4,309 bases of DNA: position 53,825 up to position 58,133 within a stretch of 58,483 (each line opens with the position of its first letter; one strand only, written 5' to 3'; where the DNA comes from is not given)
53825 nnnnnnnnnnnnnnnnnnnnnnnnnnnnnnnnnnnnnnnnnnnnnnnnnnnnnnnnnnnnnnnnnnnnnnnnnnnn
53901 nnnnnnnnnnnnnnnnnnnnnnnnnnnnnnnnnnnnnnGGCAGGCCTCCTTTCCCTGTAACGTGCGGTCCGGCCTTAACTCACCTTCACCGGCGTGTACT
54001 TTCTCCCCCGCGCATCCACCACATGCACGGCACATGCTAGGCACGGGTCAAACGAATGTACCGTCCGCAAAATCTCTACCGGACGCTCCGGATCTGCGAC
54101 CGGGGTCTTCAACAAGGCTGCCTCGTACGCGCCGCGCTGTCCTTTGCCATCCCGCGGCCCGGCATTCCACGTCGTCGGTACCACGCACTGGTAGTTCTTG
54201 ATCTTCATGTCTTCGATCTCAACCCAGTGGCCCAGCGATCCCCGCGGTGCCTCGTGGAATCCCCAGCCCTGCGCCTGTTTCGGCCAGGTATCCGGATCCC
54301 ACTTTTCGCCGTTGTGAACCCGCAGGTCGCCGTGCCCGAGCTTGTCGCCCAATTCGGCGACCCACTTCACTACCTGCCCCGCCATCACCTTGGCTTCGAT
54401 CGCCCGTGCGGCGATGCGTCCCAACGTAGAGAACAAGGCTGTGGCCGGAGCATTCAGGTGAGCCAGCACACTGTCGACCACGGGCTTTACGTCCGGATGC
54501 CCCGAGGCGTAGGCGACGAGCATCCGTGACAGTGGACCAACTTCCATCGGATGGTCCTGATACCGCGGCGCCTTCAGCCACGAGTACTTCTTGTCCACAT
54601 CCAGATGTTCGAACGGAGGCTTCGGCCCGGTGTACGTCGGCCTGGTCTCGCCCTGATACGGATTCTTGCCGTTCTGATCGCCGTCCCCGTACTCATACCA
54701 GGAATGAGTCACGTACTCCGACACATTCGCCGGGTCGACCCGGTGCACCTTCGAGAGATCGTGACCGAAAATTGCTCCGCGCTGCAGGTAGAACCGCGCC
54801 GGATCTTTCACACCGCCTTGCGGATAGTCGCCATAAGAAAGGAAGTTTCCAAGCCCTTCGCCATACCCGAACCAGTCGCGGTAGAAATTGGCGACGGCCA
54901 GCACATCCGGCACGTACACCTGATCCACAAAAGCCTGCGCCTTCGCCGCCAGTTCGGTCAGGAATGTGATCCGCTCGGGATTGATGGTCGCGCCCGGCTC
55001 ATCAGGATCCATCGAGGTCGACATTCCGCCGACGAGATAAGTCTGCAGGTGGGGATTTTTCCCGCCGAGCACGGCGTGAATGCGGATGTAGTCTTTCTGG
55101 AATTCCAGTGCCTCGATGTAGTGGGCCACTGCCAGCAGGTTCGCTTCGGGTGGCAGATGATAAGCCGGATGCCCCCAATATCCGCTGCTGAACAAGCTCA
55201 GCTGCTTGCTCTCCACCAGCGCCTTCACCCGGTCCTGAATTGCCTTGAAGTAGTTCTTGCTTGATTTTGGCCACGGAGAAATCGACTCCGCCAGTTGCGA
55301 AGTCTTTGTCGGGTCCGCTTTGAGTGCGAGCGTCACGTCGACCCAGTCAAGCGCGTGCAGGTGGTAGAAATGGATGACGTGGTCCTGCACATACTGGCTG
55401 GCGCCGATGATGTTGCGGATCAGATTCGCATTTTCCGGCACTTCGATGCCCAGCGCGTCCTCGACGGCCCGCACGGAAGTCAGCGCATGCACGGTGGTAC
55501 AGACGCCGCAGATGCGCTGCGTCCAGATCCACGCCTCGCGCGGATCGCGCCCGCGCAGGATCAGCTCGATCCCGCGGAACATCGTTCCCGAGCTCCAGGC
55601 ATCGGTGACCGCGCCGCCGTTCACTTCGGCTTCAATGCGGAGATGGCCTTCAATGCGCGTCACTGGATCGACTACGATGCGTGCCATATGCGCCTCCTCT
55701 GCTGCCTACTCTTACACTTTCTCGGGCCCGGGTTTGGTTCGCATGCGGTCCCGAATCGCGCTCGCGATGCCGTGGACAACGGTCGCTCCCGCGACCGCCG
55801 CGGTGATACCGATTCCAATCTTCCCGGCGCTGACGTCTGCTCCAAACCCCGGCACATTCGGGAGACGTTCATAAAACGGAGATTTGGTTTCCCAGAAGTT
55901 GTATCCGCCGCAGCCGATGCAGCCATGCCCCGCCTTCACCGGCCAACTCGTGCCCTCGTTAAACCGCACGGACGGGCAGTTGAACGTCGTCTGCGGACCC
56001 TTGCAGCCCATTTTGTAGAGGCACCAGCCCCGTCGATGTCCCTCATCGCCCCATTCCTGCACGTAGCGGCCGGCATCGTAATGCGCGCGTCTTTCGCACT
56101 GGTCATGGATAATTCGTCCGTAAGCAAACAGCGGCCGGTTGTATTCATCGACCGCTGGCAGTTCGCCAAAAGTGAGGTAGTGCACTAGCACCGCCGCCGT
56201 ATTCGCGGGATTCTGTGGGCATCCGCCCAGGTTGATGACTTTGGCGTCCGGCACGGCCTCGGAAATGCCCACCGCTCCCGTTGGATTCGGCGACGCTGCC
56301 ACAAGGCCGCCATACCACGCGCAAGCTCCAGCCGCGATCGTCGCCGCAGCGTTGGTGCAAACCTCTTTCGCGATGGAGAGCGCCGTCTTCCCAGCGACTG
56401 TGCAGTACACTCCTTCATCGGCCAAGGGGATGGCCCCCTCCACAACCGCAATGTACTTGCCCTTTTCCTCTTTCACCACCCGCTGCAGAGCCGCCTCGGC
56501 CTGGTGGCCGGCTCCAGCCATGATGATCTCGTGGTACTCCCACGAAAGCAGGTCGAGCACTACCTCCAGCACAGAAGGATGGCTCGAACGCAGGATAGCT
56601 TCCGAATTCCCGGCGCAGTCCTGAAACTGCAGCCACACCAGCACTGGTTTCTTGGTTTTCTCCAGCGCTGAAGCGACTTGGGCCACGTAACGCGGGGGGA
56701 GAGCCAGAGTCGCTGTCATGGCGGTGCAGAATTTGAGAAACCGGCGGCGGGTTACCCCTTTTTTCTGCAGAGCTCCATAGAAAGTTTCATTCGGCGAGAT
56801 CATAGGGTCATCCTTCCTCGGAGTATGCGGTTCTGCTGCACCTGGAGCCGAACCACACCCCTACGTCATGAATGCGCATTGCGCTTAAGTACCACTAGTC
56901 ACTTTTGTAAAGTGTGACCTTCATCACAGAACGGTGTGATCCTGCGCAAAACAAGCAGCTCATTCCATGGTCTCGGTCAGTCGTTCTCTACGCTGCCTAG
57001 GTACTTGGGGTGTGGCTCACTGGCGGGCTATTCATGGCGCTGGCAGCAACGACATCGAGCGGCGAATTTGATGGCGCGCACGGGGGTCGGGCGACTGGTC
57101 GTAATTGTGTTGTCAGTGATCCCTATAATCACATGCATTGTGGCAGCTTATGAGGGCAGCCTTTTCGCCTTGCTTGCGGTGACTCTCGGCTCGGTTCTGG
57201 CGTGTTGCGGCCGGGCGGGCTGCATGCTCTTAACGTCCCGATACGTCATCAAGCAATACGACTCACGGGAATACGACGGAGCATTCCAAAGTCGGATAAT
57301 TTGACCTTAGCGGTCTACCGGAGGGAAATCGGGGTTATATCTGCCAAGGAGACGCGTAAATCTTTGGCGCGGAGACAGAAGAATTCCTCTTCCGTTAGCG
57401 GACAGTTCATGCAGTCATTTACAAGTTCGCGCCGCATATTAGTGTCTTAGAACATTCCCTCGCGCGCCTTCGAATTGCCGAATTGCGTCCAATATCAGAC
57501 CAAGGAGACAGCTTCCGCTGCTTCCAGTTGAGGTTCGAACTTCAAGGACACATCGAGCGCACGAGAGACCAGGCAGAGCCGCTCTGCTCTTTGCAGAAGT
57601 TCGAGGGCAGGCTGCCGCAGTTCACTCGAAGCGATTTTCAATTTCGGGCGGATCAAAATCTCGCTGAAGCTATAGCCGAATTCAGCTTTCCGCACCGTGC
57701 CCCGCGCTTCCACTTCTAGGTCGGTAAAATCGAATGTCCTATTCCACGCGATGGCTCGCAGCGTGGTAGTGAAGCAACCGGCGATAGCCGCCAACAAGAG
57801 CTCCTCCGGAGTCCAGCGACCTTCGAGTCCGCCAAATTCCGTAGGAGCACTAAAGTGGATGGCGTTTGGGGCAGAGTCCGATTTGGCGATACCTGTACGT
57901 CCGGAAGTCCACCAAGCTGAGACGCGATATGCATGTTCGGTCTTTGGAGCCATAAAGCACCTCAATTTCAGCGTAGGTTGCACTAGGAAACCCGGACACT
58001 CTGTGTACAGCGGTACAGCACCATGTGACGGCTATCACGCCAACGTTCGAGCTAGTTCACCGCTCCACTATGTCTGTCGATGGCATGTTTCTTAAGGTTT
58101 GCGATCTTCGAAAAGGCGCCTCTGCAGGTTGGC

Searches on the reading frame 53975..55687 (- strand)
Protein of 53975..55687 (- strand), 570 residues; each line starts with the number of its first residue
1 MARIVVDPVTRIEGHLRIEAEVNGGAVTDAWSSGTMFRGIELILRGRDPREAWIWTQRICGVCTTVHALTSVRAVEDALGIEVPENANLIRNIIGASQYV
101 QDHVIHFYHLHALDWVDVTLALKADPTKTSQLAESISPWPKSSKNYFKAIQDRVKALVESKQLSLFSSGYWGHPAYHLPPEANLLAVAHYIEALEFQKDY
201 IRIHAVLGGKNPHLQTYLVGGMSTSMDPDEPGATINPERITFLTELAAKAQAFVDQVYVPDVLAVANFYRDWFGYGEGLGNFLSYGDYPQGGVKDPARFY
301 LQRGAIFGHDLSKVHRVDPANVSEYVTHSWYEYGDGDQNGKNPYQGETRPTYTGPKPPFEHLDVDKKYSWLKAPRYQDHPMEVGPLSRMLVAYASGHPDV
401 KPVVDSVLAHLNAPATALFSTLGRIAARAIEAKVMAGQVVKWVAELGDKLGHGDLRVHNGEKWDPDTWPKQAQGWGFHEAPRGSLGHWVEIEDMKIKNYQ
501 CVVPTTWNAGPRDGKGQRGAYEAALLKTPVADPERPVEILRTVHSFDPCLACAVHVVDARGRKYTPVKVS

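Call 84: search_protein_families(library=pfam, proteins=[window:53975-55687:-], max_evalue=0.0001)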
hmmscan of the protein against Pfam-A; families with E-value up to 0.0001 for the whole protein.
window:53975-55687:- (570 aa): 1 family
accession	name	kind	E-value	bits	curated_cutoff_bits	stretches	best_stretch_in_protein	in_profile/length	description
PF00374.24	NiFeSe_Hases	-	6e-233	774.8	25.8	1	38-555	1-508/508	Nickel-dependent hydrogenase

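Call 86: search_protein_families(library=ncbifam, proteins=[window:53975-55687:-], max_evalue=0.00001)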
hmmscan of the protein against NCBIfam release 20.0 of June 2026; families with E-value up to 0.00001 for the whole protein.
window:53975-55687:- (570 aa): 12 families
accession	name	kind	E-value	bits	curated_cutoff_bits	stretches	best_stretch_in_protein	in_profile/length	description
NF007550.0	PRK10170.1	equivalog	2.4e-194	647.1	1101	1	3-569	18-596/597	Ni/Fe-hydrogenase large subunit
NF007778.0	PRK10467.1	equivalog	5.9e-179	596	969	1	2-569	3-566/567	hydrogenase 2 large subunit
NF033181.1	NiFeSe_hydrog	equivalog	1.2e-166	555.5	600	1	1-563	1-503/507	nickel-dependent hydrogenase large subunit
NF045518.1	H2_NiFeSe_large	exception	7e-119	397.8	780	2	173-559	130-484/485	NiFeSe hydrogenase large subunit HysA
TIGR03295.1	frhA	equivalog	3e-39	135.1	392.5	2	3-118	4-120/412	coenzyme F420 hydrogenase subunit alpha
NF040828.1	sulfhyd_ShyA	equivalog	1.2e-25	90.3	700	2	4-118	3-118/415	NAD(P)-dependent hydrogenase/sulfhydrogenase 2 subunit alpha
NF041785.2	VhuA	equivalog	2.5e-25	88.9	800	1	1-127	1-125/418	F420-non-reducing hydrogenase Vhu subunit A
NF040832.1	sulfhyd_HydA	equivalog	4.7e-16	58.9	880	1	4-118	5-120/426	NADPH-dependent hydrogenase/sulfhydrogenase 1 subunit alpha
NF004739.1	PRK06075.1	equivalog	3.7e-08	32.5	360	1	13-107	13-108/384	NADH-quinone oxidoreductase subunit D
TIGR01962.1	NuoD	equivalog_domain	9.9e-08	31.3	459.35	1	13-114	15-116/386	NADH dehydrogenase (quinone) subunit D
NF040602.1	F420_dehyd_FpoD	exception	4.1e-07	29.4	600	1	13-107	20-115/372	F420H2 dehydrogenase subunit FpoD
NF008974.0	PRK12322.1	equivalog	2.1e-06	26.9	522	1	14-114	20-120/366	NADH-quinone oxidoreductase subunit D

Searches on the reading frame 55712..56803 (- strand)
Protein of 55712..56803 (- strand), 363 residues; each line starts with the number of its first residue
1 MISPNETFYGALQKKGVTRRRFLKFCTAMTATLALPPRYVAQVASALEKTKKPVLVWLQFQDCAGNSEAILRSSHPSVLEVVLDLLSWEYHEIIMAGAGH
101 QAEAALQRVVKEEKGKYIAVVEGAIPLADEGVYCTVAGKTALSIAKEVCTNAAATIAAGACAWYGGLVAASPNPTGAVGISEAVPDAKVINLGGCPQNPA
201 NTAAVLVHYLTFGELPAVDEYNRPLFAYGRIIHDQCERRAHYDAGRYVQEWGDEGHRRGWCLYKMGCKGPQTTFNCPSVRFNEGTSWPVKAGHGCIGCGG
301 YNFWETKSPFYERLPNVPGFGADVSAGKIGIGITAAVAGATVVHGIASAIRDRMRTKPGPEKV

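Call 84: search_protein_families(library=pfam, proteins=[window:55712-56803:-], max_evalue=0.0001)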
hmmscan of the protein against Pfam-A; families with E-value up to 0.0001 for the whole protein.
window:55712-56803:- (363 aa): 2 families
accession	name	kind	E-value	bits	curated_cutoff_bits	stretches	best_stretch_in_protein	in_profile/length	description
PF14720.11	NiFe_hyd_SSU_C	-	3.2e-31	108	27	1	228-311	1-80/80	NiFe/NiFeSe hydrogenase small subunit C-terminal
PF01058.29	Oxidored_q6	-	4.9e-23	81.7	27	1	63-208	1-127/128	NADH ubiquinone oxidoreductase, 20 Kd subunit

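Call 86: search_protein_families(library=ncbifam, proteins=[window:55712-56803:-], max_evalue=0.00001)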
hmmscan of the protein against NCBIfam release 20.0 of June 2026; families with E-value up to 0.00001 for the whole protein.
window:55712-56803:- (363 aa): 3 families
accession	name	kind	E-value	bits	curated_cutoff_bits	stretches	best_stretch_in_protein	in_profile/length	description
TIGR00391.1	hydA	subfamily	9.4e-131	436.3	179.5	1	5-356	3-359/365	hydrogenase small subunit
NF007779.0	PRK10468.1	equivalog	4.2e-106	355.1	659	1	12-300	8-297/372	hydrogenase 2 small subunit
NF045520.1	H2_NiFeSe_small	exception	9.2e-64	215.8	470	1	17-312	2-313/314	NiFeSe hydrogenase small subunit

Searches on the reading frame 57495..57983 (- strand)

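Call 84: search_protein_families(library=pfam, proteins=[window:57495-57983:-], max_evalue=0.0001)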
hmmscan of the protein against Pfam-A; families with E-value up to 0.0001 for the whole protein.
window:57495-57983:- (162 aa): 1 family
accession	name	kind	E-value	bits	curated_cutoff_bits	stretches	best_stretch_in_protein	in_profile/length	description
PF02566.24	OsmC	-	6.9e-18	65.4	27.5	1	55-149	4-97/100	OsmC-like protein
